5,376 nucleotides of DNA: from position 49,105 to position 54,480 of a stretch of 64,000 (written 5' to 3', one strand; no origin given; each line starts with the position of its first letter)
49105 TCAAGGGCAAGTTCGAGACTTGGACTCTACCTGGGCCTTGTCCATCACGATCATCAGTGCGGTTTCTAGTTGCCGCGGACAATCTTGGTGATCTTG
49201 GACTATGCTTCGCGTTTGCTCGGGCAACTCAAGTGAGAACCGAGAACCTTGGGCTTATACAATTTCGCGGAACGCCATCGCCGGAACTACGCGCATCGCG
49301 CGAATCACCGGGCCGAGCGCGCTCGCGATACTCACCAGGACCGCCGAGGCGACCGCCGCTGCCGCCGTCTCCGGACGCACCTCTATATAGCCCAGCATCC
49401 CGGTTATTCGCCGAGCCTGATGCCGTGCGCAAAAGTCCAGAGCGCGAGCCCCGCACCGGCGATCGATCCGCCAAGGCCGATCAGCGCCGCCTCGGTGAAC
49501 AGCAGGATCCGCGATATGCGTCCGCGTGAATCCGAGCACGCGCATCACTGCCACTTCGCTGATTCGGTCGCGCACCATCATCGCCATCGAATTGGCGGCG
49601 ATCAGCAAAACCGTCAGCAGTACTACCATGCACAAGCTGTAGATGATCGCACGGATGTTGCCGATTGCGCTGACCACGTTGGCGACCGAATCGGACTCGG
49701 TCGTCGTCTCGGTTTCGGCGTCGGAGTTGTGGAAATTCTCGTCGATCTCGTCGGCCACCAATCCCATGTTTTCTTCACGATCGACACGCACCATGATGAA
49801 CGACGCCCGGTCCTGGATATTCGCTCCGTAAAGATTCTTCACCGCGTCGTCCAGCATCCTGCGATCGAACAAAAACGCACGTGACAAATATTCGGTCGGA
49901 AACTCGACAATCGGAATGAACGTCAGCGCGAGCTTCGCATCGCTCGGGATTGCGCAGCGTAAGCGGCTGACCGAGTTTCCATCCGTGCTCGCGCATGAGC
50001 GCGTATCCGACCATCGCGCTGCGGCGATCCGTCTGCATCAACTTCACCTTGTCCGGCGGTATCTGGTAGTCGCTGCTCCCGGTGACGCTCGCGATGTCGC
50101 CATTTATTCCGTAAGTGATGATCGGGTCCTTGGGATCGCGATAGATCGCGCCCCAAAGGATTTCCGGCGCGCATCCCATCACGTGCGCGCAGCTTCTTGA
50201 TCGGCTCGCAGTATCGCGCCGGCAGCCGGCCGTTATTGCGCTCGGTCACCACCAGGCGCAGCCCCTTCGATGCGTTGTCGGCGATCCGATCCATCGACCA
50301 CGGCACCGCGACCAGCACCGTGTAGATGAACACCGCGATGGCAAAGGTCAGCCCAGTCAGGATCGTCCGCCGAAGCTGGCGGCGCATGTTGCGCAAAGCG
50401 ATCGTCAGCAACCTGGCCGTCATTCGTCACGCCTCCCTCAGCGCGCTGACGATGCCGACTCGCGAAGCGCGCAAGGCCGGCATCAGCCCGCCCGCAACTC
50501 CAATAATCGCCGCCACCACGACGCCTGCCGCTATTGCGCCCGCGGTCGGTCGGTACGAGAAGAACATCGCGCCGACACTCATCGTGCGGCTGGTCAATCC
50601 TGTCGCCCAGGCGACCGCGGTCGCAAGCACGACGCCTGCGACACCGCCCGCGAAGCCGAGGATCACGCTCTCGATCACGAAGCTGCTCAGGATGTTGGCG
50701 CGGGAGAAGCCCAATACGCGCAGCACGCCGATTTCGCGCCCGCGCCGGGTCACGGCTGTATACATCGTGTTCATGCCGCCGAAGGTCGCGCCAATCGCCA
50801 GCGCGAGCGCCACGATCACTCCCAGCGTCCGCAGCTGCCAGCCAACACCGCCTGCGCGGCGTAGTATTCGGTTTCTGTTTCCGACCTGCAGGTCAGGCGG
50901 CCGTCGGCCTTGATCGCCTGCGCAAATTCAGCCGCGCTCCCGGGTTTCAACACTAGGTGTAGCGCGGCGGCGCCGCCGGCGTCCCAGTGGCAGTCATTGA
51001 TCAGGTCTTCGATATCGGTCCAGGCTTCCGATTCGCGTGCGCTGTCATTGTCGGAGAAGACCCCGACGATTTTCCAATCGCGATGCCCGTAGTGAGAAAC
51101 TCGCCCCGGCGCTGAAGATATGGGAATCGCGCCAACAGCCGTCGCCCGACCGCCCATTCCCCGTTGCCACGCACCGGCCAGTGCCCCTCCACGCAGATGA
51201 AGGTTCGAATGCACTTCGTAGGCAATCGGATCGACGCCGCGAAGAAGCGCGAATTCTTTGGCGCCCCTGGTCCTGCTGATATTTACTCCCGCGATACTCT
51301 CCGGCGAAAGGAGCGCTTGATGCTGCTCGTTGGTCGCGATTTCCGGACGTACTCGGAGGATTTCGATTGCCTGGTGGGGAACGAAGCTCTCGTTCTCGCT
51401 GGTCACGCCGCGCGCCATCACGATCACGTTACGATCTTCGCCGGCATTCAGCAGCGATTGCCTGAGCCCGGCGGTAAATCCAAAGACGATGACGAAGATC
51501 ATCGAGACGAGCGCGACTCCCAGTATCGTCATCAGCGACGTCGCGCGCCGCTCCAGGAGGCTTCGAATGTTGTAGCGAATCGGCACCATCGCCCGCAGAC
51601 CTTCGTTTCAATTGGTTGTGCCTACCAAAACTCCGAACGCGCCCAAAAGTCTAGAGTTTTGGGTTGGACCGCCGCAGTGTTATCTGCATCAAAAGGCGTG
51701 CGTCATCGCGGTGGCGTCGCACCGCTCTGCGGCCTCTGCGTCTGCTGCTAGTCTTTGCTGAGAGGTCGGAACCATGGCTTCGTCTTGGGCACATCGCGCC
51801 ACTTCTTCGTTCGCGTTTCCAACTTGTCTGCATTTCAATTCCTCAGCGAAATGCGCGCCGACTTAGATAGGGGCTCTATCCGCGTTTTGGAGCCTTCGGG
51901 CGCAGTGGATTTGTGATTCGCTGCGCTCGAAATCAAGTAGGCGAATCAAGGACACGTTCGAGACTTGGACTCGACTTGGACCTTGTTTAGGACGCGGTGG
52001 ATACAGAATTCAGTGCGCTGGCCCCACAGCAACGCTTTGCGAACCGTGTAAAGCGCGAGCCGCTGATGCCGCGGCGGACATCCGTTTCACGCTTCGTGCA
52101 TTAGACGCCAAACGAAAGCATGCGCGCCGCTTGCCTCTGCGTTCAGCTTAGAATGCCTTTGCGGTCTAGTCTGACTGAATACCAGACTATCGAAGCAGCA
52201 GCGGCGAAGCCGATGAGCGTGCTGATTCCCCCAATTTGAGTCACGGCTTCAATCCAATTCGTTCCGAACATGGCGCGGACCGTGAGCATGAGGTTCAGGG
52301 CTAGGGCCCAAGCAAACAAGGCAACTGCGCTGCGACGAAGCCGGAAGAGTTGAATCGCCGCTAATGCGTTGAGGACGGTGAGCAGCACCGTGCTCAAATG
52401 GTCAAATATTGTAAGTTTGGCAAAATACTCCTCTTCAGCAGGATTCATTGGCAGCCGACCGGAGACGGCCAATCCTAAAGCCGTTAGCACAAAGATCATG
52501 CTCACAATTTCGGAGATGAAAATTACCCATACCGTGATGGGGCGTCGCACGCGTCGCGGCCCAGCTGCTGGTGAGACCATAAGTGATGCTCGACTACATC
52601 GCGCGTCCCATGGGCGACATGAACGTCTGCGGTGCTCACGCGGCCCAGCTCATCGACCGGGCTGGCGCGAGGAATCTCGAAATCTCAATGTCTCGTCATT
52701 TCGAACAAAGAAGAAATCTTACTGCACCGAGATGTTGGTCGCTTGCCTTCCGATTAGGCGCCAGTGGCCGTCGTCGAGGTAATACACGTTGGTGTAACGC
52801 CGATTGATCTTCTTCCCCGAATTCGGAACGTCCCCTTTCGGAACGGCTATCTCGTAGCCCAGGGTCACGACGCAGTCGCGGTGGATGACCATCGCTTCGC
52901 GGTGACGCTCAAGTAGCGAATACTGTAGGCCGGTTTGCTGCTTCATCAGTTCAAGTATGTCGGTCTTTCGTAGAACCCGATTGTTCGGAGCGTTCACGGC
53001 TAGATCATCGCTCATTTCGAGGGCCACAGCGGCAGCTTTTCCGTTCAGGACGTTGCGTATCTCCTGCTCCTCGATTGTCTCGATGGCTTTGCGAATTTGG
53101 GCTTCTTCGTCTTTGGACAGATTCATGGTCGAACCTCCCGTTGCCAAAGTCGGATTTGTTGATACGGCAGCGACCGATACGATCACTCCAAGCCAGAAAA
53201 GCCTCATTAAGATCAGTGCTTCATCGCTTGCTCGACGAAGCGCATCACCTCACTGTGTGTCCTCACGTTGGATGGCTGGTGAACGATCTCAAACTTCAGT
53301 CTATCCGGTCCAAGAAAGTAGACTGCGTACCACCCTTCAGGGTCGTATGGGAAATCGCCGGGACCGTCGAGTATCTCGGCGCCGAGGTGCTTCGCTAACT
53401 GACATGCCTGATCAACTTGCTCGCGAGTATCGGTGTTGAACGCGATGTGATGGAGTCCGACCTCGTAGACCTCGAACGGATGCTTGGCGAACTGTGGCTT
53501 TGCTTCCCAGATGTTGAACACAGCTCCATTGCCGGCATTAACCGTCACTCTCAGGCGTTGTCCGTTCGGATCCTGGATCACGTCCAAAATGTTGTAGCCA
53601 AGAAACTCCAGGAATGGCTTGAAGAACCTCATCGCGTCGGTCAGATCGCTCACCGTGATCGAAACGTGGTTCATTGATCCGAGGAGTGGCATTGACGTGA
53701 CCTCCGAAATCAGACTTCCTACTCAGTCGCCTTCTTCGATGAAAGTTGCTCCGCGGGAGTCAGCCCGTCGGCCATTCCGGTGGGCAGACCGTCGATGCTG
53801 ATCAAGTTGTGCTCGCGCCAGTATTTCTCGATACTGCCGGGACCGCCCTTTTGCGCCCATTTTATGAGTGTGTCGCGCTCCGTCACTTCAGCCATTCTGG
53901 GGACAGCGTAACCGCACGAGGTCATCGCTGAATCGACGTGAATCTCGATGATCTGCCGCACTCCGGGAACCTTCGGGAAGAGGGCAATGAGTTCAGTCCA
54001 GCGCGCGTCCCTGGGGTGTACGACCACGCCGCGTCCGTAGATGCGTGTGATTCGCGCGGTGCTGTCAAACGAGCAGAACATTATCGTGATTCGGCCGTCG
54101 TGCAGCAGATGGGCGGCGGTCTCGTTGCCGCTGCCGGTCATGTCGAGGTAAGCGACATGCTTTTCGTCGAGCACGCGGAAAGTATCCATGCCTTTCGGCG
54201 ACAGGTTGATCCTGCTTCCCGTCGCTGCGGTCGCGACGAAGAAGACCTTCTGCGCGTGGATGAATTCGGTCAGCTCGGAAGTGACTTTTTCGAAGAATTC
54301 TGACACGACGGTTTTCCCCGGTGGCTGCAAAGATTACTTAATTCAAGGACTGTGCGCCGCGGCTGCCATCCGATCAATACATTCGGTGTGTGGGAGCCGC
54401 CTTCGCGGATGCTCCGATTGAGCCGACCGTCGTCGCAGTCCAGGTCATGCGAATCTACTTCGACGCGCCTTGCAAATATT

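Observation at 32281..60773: Dispersed 110-170 bp intergenic repeat family, seven copies within 30 kb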

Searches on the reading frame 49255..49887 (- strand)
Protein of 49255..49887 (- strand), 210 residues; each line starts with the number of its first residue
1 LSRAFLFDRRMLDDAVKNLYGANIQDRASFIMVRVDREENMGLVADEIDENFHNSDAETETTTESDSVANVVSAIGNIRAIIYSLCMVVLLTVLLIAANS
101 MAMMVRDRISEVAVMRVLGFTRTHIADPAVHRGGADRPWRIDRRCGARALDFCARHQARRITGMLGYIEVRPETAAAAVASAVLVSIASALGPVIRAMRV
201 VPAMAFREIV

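Call 13: search_protein_families(library=pfam, proteins=[window:49255-49887:-], max_evalue=0.01)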
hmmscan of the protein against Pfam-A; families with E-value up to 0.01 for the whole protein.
window:49255-49887:- (210 aa): 1 family
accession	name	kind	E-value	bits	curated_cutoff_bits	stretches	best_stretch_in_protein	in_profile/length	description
PF02687.27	FtsX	-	9.3e-06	26.1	25.5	1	87-125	5-43/120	FtsX-like permease C-terminal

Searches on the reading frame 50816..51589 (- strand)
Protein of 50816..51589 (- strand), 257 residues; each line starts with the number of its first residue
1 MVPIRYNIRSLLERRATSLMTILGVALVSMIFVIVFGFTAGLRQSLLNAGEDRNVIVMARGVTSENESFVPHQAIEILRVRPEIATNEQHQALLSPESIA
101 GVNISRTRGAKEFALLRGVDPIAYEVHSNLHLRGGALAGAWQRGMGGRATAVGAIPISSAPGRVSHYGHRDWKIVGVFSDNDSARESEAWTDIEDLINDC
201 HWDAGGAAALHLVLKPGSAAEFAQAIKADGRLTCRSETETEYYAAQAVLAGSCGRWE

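Call 13: search_protein_families(library=pfam, proteins=[window:50816-51589:-], max_evalue=0.01)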
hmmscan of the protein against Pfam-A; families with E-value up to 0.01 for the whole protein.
window:50816-51589:- (257 aa): 1 family
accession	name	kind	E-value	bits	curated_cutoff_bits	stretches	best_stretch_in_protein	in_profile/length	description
PF12704.14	MacB_PCD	-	3.2e-05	24.7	27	1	18-226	1-204/207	MacB-like periplasmic core domain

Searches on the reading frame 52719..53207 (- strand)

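Call 25: search_protein_families(library=pfam, proteins=[window:52719-53207:-], max_evalue=0.01)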
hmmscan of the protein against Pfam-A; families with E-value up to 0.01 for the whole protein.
window:52719-53207:- (162 aa): 1 family
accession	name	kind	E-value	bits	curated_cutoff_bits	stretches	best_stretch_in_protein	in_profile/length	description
PF14534.12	DUF4440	-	1.4e-07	32.4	25.2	1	42-151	1-107/107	Domain of unknown function (DUF4440)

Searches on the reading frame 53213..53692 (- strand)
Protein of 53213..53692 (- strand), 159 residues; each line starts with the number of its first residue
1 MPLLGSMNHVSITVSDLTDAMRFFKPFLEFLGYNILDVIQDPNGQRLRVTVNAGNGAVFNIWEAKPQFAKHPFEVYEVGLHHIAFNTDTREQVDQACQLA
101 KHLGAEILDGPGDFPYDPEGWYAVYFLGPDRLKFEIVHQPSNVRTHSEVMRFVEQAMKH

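Call 25: search_protein_families(library=pfam, proteins=[window:53213-53692:-], max_evalue=0.01)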
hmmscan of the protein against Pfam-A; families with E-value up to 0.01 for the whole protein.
window:53213-53692:- (159 aa): 2 families
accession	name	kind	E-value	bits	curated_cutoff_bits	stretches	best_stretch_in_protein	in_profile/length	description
PF00903.31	Glyoxalase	-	4.4e-11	43.7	20.6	1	7-136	2-121/121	Glyoxalase/Bleomycin resistance protein/Dioxygenase superfamily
PF13669.12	Glyoxalase_4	-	3.7e-06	27.6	27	1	8-111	1-97/109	Glyoxalase/Bleomycin resistance protein/Dioxygenase superfamily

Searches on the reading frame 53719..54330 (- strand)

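Call 25: search_protein_families(library=pfam, proteins=[window:53719-54330:-], max_evalue=0.01)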
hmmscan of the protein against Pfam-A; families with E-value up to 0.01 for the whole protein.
window:53719-54330:- (203 aa): 1 family
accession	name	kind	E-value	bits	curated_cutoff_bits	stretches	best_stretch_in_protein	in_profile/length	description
PF01243.27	PNPOx_N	-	1.3e-10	42.2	28.1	1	17-134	2-115/120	Pyridoxamine 5'-phosphate oxidase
